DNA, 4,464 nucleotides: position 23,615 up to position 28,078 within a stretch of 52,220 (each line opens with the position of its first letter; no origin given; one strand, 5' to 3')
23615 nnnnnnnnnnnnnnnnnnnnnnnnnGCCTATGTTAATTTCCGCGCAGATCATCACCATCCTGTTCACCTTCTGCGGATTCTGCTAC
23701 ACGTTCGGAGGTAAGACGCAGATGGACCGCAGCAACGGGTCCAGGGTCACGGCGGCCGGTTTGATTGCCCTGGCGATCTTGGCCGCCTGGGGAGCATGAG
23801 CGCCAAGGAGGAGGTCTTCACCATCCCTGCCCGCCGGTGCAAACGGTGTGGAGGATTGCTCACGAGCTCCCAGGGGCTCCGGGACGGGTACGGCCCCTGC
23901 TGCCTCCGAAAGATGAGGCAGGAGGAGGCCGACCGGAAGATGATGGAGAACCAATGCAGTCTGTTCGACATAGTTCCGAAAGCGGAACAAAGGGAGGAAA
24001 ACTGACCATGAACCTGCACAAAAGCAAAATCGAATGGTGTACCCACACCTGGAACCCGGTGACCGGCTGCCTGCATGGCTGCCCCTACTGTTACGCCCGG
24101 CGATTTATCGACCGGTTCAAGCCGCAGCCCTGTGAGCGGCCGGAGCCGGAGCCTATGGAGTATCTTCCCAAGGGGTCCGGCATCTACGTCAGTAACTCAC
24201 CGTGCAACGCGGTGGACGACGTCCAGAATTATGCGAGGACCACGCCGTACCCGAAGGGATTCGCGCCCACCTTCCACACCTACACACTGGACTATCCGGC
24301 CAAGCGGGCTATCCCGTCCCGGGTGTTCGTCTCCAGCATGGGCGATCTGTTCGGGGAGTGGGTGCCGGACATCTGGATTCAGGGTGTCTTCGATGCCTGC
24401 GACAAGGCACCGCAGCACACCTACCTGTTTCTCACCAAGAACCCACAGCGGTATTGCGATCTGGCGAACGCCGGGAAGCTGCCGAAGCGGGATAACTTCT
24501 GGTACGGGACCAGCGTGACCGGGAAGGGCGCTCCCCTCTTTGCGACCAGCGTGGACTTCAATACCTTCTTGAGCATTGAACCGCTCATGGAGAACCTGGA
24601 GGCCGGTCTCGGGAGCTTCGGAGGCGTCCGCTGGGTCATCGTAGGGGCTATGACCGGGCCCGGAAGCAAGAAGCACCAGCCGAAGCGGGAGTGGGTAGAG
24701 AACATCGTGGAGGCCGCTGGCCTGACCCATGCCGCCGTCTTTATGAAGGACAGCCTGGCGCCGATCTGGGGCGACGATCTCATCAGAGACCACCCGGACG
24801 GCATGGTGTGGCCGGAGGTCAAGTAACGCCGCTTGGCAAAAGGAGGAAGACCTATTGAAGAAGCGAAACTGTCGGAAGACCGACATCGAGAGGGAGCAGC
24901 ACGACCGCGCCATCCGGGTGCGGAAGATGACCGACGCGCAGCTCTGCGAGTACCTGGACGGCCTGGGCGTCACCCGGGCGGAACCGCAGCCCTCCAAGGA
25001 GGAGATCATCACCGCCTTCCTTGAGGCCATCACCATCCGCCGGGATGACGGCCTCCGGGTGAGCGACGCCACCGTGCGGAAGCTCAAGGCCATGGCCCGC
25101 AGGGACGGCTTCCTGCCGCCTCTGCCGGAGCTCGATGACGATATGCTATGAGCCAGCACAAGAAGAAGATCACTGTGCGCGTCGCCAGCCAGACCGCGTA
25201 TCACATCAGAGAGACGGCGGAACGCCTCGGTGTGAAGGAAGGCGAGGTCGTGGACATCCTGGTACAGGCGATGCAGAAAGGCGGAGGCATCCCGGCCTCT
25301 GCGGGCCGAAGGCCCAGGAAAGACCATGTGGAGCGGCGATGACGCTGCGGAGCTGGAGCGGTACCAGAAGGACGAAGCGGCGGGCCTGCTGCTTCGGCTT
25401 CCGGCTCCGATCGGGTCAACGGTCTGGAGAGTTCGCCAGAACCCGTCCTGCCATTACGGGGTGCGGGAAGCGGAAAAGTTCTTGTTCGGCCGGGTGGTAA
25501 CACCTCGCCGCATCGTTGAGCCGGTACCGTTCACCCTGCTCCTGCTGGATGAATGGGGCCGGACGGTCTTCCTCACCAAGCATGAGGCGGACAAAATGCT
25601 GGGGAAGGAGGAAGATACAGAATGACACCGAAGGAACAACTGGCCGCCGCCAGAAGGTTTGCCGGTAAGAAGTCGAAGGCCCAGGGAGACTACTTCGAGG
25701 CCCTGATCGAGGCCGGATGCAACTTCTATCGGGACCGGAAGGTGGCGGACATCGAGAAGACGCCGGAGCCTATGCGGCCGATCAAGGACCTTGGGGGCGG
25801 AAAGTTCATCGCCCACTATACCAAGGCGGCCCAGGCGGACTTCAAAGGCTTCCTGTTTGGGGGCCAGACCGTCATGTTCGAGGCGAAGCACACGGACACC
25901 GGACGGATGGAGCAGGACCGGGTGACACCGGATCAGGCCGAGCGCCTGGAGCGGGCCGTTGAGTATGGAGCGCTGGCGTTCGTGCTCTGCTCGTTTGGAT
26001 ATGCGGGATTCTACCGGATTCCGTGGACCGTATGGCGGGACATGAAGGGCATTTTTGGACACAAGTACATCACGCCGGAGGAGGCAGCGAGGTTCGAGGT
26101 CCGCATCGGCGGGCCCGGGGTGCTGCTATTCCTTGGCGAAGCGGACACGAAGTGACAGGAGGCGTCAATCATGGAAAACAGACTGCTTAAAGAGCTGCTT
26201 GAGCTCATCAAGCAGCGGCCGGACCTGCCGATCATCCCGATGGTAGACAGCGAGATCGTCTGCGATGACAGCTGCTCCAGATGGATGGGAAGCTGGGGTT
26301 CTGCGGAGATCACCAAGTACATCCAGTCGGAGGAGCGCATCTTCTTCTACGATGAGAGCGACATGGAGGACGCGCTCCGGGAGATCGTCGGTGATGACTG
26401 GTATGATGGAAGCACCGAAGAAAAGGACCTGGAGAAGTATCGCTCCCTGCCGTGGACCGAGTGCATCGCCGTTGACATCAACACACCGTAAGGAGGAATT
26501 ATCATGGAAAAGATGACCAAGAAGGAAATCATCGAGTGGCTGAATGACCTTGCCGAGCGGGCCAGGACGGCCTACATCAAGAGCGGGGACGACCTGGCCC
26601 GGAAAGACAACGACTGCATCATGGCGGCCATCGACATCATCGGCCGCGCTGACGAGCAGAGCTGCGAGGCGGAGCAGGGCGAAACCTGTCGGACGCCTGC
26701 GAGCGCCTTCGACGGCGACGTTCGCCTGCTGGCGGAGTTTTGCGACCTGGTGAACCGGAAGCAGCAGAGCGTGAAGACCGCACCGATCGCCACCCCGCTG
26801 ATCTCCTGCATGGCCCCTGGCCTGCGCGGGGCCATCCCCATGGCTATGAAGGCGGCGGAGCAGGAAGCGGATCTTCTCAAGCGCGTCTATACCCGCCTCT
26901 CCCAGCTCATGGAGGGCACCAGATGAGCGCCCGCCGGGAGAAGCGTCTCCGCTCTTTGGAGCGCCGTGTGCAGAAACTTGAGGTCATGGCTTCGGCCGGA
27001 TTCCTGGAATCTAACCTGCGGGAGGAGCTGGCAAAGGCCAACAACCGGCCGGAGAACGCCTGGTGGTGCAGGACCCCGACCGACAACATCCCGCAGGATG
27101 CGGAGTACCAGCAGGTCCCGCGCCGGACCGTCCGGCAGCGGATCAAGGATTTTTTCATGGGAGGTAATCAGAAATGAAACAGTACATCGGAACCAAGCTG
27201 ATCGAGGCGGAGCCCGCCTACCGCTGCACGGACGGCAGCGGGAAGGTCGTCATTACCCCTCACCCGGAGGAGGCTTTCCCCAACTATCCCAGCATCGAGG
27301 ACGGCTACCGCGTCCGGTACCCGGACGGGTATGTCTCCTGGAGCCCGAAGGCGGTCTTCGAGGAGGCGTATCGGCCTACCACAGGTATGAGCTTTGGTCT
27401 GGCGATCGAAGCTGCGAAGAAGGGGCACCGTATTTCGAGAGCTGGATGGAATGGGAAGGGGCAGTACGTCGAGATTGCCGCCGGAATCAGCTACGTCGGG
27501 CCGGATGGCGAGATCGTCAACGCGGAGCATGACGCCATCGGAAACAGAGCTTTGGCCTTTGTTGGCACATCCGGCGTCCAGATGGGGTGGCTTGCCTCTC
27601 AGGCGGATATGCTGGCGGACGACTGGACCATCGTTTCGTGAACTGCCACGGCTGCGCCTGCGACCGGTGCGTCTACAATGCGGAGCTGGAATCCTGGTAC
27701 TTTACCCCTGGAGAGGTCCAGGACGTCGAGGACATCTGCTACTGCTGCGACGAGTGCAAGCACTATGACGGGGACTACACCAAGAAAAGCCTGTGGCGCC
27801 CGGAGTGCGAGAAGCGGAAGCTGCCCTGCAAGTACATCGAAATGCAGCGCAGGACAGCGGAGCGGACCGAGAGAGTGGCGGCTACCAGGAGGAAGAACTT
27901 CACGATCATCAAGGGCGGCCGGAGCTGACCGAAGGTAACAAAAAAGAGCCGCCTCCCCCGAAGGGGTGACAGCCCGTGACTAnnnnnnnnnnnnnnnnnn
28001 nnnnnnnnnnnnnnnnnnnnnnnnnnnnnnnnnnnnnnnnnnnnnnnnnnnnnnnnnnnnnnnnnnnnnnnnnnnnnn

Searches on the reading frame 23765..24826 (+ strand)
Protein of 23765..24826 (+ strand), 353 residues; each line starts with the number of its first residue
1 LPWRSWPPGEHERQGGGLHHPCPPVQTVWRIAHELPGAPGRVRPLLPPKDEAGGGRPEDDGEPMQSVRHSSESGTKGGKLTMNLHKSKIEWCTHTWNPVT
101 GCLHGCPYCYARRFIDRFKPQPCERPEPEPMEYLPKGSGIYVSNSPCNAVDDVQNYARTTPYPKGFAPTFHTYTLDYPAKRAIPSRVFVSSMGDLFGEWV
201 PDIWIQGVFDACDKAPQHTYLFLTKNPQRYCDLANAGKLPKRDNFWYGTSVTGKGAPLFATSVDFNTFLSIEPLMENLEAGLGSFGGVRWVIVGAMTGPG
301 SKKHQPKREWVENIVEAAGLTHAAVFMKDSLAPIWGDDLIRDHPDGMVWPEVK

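Call 43: search_protein_families(library=phrogs, proteins=[window:23765-24826:+], max_evalue=0.001)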
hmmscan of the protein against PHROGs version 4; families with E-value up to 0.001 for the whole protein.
window:23765-24826:+ (353 aa): 2 families
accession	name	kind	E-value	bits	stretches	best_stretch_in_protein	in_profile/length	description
phrog_2045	-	unknown function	1.8e-63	215.7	1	85-345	3-246/299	-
phrog_13321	-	unknown function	4.6e-05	23.7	1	80-119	30-69/307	-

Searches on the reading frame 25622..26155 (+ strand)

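Call 43: search_protein_families(library=phrogs, proteins=[window:25622-26155:+], max_evalue=0.001)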
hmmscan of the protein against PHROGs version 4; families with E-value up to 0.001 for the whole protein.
window:25622-26155:+ (177 aa): 1 family
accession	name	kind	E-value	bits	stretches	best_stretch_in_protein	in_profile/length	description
phrog_843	-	DNA, RNA and nucleotide metabolism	2.3e-43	148.8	1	15-168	4-156/177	Holliday junction resolvase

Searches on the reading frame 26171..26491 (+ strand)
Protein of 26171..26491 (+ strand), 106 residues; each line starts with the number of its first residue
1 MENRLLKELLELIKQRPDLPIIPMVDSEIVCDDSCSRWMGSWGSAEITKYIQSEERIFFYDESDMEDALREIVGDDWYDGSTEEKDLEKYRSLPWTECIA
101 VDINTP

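Call 43: search_protein_families(library=phrogs, proteins=[window:26171-26491:+], max_evalue=0.001)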
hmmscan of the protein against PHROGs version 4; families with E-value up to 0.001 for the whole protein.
window:26171-26491:+ (106 aa): 1 family
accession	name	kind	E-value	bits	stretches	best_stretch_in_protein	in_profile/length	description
phrog_23660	-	unknown function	3.3e-35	121.6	1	6-106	5-105/105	-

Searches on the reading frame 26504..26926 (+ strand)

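Call 19: search_protein_families(library=phrogs, proteins=[window:26504-26926:+], max_evalue=0.001)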
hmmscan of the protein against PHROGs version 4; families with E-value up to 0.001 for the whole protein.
window:26504-26926:+ (140 aa): 1 family
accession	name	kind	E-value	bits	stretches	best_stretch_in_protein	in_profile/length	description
phrog_33774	-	unknown function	2e-14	54.4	1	67-140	2-75/75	-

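Call 20: search_protein_families(library=pfam, proteins=[window:26504-26926:+], max_evalue=0.01)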
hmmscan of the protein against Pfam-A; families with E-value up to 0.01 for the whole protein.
window:26504-26926:+ (140 aa): 0 families

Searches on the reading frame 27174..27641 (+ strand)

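Call 19: search_protein_families(library=phrogs, proteins=[window:27174-27641:+], max_evalue=0.001)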
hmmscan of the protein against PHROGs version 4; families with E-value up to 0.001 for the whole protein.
window:27174-27641:+ (155 aa): 6 families
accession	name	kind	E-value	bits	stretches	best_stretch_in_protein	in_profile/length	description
phrog_872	-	unknown function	1.1e-43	150.1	1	1-154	13-171/172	-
phrog_1048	-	unknown function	1.2e-26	95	1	69-155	107-195/211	-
phrog_9467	-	unknown function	1.2e-18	68.3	1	1-67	1-62/155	-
phrog_32732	-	unknown function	1.3e-14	55.2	1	1-69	27-89/159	-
phrog_30130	-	unknown function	9.5e-08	32.6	1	70-155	174-260/262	-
phrog_11049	-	unknown function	5.8e-05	24.1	1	41-71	67-97/182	-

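Call 20: search_protein_families(library=pfam, proteins=[window:27174-27641:+], max_evalue=0.01)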
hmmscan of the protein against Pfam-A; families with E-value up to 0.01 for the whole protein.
window:27174-27641:+ (155 aa): 1 family
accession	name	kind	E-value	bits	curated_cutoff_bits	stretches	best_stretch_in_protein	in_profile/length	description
PF11195.14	Tad2-like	-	1.5e-20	73.9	25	1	72-154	1-73/73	Thoeris anti-defense 2-like domain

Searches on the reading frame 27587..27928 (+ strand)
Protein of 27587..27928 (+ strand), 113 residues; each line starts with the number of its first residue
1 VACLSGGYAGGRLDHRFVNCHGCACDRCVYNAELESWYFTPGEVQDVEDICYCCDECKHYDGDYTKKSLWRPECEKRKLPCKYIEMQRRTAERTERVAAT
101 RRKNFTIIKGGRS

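Call 19: search_protein_families(library=phrogs, proteins=[window:27587-27928:+], max_evalue=0.001)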
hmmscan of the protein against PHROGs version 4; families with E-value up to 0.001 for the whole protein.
window:27587-27928:+ (113 aa): 1 family
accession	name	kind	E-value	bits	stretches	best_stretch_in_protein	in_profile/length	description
phrog_10867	-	unknown function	4e-19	69.6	1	15-109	16-94/94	-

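Call 20: search_protein_families(library=pfam, proteins=[window:27587-27928:+], max_evalue=0.01)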
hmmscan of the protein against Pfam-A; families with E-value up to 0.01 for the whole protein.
window:27587-27928:+ (113 aa): 0 families
